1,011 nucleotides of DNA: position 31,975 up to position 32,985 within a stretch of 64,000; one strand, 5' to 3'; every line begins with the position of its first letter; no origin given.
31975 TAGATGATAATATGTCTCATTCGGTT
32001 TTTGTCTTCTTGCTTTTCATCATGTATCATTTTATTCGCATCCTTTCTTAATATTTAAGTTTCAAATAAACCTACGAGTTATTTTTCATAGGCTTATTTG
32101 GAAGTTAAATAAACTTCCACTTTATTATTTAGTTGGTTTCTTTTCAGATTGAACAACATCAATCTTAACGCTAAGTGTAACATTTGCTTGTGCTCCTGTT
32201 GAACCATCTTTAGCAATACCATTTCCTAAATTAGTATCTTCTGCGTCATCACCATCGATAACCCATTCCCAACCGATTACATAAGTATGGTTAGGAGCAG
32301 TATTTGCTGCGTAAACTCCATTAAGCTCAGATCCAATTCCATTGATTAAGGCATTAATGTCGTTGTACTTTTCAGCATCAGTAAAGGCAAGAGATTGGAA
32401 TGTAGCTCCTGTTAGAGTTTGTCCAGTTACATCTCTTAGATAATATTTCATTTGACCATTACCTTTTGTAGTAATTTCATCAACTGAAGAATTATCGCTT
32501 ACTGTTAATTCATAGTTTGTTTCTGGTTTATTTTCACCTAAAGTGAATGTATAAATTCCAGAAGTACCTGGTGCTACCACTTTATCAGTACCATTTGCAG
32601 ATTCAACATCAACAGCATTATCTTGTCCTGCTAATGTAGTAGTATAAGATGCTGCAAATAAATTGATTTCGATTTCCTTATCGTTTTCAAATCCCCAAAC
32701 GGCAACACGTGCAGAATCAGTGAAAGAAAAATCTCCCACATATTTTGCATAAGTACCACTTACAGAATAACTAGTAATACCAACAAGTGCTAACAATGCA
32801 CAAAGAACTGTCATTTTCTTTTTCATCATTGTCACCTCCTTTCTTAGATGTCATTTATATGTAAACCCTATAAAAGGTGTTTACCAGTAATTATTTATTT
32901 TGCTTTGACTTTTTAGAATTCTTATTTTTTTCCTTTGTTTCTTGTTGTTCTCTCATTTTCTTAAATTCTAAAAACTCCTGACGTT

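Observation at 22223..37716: The ancestral dcw cluster is split into three co-oriented blocks by accessory islands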

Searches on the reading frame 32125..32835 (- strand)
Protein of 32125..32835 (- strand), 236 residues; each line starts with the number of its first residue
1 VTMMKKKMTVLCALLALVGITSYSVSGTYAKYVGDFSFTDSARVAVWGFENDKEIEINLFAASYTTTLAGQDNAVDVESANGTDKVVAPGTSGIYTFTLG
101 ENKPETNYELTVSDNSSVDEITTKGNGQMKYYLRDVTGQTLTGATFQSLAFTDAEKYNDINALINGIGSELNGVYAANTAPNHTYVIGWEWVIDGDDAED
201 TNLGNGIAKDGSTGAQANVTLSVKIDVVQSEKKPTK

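Call 5: search_protein_families(library=pfam, proteins=[window:32125-32835:-])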
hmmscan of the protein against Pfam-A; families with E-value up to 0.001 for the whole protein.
window:32125-32835:- (236 aa): 0 families

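Call 8: search_protein_families(library=ncbifam, max_evalue=0.01, proteins=[window:32125-32835:-])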
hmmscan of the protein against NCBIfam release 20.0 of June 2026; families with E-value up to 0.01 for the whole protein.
window:32125-32835:- (236 aa): 0 families

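Call 29: find_homologous_proteins(query=window:32125-32835:-, max_evalue=0.001)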
Query window:32125-32835:- (236 aa): 268 proteins with E <= 0.001 among 1521 candidates; the best 120 are listed.
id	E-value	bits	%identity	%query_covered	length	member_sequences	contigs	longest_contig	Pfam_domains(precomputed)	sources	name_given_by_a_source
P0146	2.9e-146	503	100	99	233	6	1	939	-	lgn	-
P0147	9.2e-103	361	74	99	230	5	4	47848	-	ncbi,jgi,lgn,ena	-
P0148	1.8e-94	334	69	99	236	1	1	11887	-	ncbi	-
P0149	2.2e-69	252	58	99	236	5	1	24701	-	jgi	-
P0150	2.3e-69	252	58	99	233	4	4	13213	-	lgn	-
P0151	2.4e-69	252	59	99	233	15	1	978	-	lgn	-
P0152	3.8e-69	251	58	99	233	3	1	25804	-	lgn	-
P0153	9.0e-43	165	48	97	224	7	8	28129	-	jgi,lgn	-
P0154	3.7e-41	159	50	98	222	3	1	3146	-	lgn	-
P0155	2.6e-40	157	46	98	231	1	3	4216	-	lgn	-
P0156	2.1e-39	154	48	97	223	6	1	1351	-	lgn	-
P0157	5.7e-34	136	44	98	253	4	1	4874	-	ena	-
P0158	1.5e-33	135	40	98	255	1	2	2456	-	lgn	-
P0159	2.1e-32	131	42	99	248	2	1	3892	-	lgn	-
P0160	4.0e-30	123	43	97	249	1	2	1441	-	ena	-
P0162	1.4e-28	118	42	97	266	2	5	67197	-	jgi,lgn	-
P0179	1.1e-22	99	42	97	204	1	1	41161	-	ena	-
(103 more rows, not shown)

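Call 35: search_protein_families(library=pfam, alignment_id=A3, max_evalue=0.1)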
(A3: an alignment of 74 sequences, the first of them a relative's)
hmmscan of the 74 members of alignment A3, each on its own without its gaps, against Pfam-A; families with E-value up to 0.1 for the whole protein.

A. member 1, P0146 (233 aa): 0 families

B. families by the number of members that match (of 74 scanned): 32 families (the first 25 are shown)
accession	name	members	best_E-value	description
PF16732.10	ComP_DUS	5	0.026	Type IV minor pilin ComP, DNA uptake sequence receptor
PF00404.24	Dockerin_1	4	0.0012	Dockerin type I domain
PF20746.2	EndoS_Ig-like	3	0.00017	Endo-beta-N-acetylglucosaminidase F2, Ig-like domain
PF13786.12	DUF4179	3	0.0046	Domain of unknown function (DUF4179)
PF00251.26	Glyco_hydro_32N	3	0.0081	Glycosyl hydrolases family 32 N-terminal domain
PF16353.11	LacZ_4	2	0.0048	Beta-galactosidase, domain 4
PF20729.2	PE-PGRS_C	1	0.003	PE-PGRS C-terminal aspartyl peptidase-like domain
PF07691.17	PA14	1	0.0061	PA14 domain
PF25223.1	DUF7841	1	0.0094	Domain of unknown function (DUF7841)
PF14498.12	Glyco_hyd_65N_2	1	0.011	Glycosyl hydrolase family 65, N-terminal domain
PF09610.15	Myco_arth_vir_N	1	0.011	Mycoplasma virulence signal region (Myco_arth_vir_N)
PF21876.2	STIV_turret_2nd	1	0.014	C381 turret protein 2nd galactose-binding domain-like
PF18231.7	SerK_C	1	0.014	L-serine kinase SerK, C-terminal domain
PF11306.15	DUF3108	1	0.016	Protein of unknown function (DUF3108)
PF23584.1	DUF7136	1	0.026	Domain of unknown function (DUF7136)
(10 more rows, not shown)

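Call 41: predict_structure(alignment_id=A3)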
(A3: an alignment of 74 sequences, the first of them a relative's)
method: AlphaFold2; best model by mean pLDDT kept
length: 233 residues; sequences in the alignment: 74
mean_pLDDT: 86.8   pTM: 0.77
mean pLDDT of the five models: 86.8, 85.0, 84.8, 83.7, 83.6
residues with pLDDT >= 90: 143; 70-90: 61; 50-70: 16; < 50: 13
segments of 3 or more residues with pLDDT < 50: 1-5, 19-22
pLDDT, mean of each block of 10 residues (from residue 1): 48 51 56 87 86 90 84 93 95 90 97 92 89 95 95 97 97 95 95 89 85 90 96 97
secondary structure, 60 per line:
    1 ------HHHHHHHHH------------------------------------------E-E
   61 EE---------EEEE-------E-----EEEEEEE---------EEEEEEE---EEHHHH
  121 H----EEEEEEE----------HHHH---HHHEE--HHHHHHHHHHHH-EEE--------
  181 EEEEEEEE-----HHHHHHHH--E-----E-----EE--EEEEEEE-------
elements in order: H7-15 E60-62 E72-75 E89-95 E105-111 H117-121 E126-132 H143-146 H157-168 E170-172 E181-188 H194-201 E220-226

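Call 45: fold_search(model_id=the predicted structure, library=pdb)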
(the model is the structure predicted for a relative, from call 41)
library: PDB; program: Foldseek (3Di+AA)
matches with E <= 10: 873; with E <= 0.001: 1
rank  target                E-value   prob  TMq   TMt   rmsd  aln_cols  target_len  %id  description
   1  8aur_A                3.6e-04  0.95  0.26  0.26  12.1       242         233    9  Cryo-EM structure of a TasA fibre (released 2022-11-30)
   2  2wmp_B                2.1e-02  0.57  0.23  0.34   8.1       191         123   10  Structure of the E. coli chaperone PapD in complex with the pilin domain of the PapGII adhesin (released 2010-08-25)
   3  5lf2_B                3.1e-02  0.23  0.18  0.14  16.0       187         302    6  Crystal structure of laminin beta2 LE5-LF-LE6 (released 2016-07-27)
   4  5oh0_A                3.3e-02  0.23  0.17  0.23  18.5       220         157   11  The Cryo-Electron Microscopy Structure of the Type 1 Chaperone-Usher Pilus Rod (released 2017-11-22)
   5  8c38_I                3.9e-02  0.10  0.12  0.16  20.6       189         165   11  Contracted cowpea chlorotic mottle virus (released 2023-10-18)
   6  8psv_A                4.7e-02  0.33  0.20  0.26  17.8       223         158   10  2.7 A cryo-EM structure of in vitro assembled type 1 pilus rod (released 2024-04-10)
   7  1wmd                  8.2e-02  0.23  0.16  0.10  10.1       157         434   15  Crystal Structure of alkaline serine protease KP-43 from Bacillus sp. KSM-KP43 (1.30 angstrom, 100 K) (released 2004-09-14)
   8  5nkt                  1.1e-01  0.15  0.18  0.24  14.2       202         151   10  FimA wt from E. coli (released 2018-05-16)
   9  9fw9_B                1.2e-01  0.12  0.17  0.25  13.0       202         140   11  Cryo-EM structure of the type 1 pilus assembly platform as part of the FimA-bound chaperone-usher pilus complex (FimDH (released 2025-06-04)
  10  7pe2_A                1.3e-01  0.08  0.11  0.16  18.1       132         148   18  Cryo-EM structure of BMV-derived VLP expressed in E. coli (eVLP) (released 2022-03-02)
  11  5lf2_A                1.4e-01  0.25  0.17  0.14  16.4       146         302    7  Crystal structure of laminin beta2 LE5-LF-LE6 (released 2016-07-27)
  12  9en2_A                1.5e-01  0.23  0.18  0.18  11.4       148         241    7  Crystal structure of the metalloproteinase enhancer PCPE-1 complexed with nanobodies VHH-H4 and VHH-I5 (released 2024-07-03)
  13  6s09_H                2.3e-01  0.16  0.18  0.23  10.6       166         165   11  C-terminally extended and N-terminally truncated variant of FimA E. coli at 1.5 Angstrom resolution (released 2020-07-15)
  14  6s09_G                2.4e-01  0.21  0.20  0.25  10.0       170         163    9  C-terminally extended and N-terminally truncated variant of FimA E. coli at 1.5 Angstrom resolution (released 2020-07-15)
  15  6kka_A                2.7e-01  0.09  0.15  0.12  12.8       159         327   12  Xylanase J mutant from Bacillus sp. 41M-1 (released 2019-09-04)
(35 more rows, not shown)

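Call 49: find_encoding_contigs(protein=P0147, flank=10000, max_places=3)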
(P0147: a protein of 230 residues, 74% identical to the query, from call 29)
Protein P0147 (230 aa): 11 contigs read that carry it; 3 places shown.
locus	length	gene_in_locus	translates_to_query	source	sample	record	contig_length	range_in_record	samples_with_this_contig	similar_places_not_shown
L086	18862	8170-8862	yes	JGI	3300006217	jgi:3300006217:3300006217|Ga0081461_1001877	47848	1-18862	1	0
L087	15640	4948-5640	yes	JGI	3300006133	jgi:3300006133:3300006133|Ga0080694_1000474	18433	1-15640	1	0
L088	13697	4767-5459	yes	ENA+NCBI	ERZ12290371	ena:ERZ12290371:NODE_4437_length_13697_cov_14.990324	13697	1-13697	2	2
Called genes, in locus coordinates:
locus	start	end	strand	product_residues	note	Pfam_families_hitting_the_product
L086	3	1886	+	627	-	?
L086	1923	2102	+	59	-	PF13597:NRDD (weak)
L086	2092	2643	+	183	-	PF13353:Fer4_12, PF04055:Radical_SAM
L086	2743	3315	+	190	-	PF12323:HTH_OrfB_IS605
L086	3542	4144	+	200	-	PF00335:Tetraspanin (weak)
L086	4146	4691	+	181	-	-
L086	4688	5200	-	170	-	PF25198:Spore_GerAC_N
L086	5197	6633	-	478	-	PF03323:GerA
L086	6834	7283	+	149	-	PF08000:bPH_1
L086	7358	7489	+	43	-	-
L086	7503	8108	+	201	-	-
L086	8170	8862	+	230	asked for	-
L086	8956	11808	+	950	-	PF12733:Cadherin-like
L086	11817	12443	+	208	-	PF00717:Peptidase_S24 (weak)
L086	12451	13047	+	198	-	-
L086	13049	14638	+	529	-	-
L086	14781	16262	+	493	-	-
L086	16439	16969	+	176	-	PF10502:Peptidase_S26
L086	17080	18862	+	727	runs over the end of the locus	-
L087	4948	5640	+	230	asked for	-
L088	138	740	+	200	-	PF00335:Tetraspanin (weak)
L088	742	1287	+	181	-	-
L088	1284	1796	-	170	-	PF25198:Spore_GerAC_N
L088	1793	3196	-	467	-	PF03323:GerA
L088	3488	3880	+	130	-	PF08000:bPH_1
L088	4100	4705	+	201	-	-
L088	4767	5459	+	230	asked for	-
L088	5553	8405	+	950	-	PF12733:Cadherin-like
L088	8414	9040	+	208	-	PF00717:Peptidase_S24 (weak)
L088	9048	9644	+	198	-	-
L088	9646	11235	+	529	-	-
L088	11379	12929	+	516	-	-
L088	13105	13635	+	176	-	PF10502:Peptidase_S26, PF00717:Peptidase_S24 (faint)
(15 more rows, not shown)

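Call 50: find_encoding_contigs(protein=P0152, flank=10000, max_places=3)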
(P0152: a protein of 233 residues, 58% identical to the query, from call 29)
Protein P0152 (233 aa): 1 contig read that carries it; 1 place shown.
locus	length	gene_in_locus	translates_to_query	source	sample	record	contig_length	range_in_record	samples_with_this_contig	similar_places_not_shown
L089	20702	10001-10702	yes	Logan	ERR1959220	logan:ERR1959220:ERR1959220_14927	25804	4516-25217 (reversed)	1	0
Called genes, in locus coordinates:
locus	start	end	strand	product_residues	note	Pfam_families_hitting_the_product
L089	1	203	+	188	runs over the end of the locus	PF01966:HD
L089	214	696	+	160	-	PF04073:tRNA_edit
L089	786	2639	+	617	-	PF01935:DUF87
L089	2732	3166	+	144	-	PF04472:SepF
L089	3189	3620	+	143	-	PF05103:DivIVA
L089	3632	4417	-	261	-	-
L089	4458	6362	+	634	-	PF03717:PBP_dimer, PF00905:Transpeptidase, PF03793:PASTA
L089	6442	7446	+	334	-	PF10555:MraY_sig1 (weak), PF00953:Glycos_transf_4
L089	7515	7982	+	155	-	PF18931:DUF5680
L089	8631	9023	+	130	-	PF08000:bPH_1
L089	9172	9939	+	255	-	-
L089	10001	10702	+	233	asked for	-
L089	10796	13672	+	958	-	PF12733:Cadherin-like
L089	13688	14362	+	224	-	PF10502:Peptidase_S26 (faint), PF00717:Peptidase_S24 (weak)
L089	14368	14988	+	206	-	-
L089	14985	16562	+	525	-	-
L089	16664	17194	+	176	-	PF10502:Peptidase_S26, PF00717:Peptidase_S24 (weak)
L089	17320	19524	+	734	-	-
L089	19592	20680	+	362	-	PF01098:FTSW_RODA_SPOVE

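Call 51: find_encoding_contigs(protein=P0153, flank=10000, max_places=2)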
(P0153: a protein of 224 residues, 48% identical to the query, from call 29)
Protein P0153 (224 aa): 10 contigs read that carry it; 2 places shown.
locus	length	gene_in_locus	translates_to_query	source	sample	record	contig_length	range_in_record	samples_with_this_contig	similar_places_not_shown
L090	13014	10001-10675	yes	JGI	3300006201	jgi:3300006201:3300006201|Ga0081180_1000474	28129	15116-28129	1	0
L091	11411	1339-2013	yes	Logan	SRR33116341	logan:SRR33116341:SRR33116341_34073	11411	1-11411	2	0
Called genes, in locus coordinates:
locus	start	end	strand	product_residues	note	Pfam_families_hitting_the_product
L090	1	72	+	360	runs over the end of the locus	PF01098:FTSW_RODA_SPOVE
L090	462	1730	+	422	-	-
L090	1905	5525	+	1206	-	PF00933:Glyco_hydro_3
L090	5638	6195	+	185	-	-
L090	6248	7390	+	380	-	PF10502:Peptidase_S26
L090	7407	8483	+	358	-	PF17231:DUF5305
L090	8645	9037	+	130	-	PF08000:bPH_1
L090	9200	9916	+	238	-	-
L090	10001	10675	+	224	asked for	-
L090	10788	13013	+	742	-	?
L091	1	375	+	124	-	?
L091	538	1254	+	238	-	-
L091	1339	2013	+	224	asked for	-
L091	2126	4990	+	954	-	PF12733:Cadherin-like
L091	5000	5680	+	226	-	PF00717:Peptidase_S24 (weak)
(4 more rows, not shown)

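Call 52: find_encoding_contigs(protein=P0162, flank=10000, max_places=2)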
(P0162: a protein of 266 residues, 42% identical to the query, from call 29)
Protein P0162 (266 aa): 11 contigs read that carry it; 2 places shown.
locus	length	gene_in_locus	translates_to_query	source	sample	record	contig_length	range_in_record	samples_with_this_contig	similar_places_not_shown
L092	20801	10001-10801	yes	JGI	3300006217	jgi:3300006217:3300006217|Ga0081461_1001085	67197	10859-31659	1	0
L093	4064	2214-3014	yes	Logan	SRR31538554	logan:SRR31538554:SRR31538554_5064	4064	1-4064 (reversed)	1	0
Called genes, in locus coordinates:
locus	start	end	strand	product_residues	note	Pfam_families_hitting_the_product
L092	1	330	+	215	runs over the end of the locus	PF00753:Lactamase_B, PF13483:Lactamase_B_3, PF23023:Anti-Pycsar_Apyc1 (faint), PF12706:Lactamase_B_2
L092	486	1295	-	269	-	PF10543:ORF6N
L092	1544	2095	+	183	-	PF03352:Adenine_glyco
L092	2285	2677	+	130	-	-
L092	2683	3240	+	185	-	PF00293:NUDIX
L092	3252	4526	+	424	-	PF13218:DUF4026_N, PF22789:DUF4026_C, PF10077:DUF2314 (weak)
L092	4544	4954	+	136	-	PF20251:Big_14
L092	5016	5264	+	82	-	PF11731:Cdd1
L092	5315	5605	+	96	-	-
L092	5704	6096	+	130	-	-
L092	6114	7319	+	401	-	PF00768:Peptidase_S11, PF07943:PBP5_C (weak)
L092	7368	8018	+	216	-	PF00376:MerR, PF13411:MerR_1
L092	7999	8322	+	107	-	PF01906:YbjQ_1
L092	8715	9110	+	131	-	PF08000:bPH_1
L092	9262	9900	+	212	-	-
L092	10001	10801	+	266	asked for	-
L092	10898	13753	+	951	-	PF12733:Cadherin-like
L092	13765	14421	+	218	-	PF00717:Peptidase_S24 (faint)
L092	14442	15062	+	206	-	-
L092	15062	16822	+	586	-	-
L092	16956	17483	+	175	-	PF10502:Peptidase_S26, PF00717:Peptidase_S24 (weak)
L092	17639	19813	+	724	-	-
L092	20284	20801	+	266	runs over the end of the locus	-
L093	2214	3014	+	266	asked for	-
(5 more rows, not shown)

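Call 53: find_encoding_contigs(protein=P0179, flank=10000, max_places=2)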
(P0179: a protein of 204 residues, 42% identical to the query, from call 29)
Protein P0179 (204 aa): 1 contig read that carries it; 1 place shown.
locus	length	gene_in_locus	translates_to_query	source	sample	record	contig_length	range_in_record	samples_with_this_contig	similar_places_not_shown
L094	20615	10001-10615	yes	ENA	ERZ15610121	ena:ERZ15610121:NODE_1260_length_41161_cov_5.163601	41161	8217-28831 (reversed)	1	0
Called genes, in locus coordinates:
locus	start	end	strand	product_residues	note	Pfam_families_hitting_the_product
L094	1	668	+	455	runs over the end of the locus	PF09479:Flg_new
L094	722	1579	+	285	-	PF01745:IPT, PF13238:AAA_18 (faint), PF01715:IPPT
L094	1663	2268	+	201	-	-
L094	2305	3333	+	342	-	PF17231:DUF5305 (weak)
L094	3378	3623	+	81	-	PF14069:SpoVIF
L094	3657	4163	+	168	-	PF00293:NUDIX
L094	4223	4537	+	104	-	-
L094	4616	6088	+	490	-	PF09547:SpoIVA_ATPase, PF20438:SpoIVA_middle, PF20439:SpoIVA_C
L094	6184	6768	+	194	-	-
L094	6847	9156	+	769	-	-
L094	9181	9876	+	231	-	-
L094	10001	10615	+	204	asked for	-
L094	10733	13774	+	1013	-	PF12733:Cadherin-like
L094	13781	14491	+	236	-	PF00717:Peptidase_S24 (weak)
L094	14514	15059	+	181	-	-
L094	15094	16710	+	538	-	-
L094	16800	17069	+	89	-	-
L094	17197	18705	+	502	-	PF01381:HTH_3, PF07022:Phage_CI_repr (weak), PF12844:HTH_19, PF13443:HTH_26 (weak), PF13560:HTH_31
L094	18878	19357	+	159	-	PF01797:Y1_Tnp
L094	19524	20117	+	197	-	-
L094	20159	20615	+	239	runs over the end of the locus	PF19567:CpsB_CapC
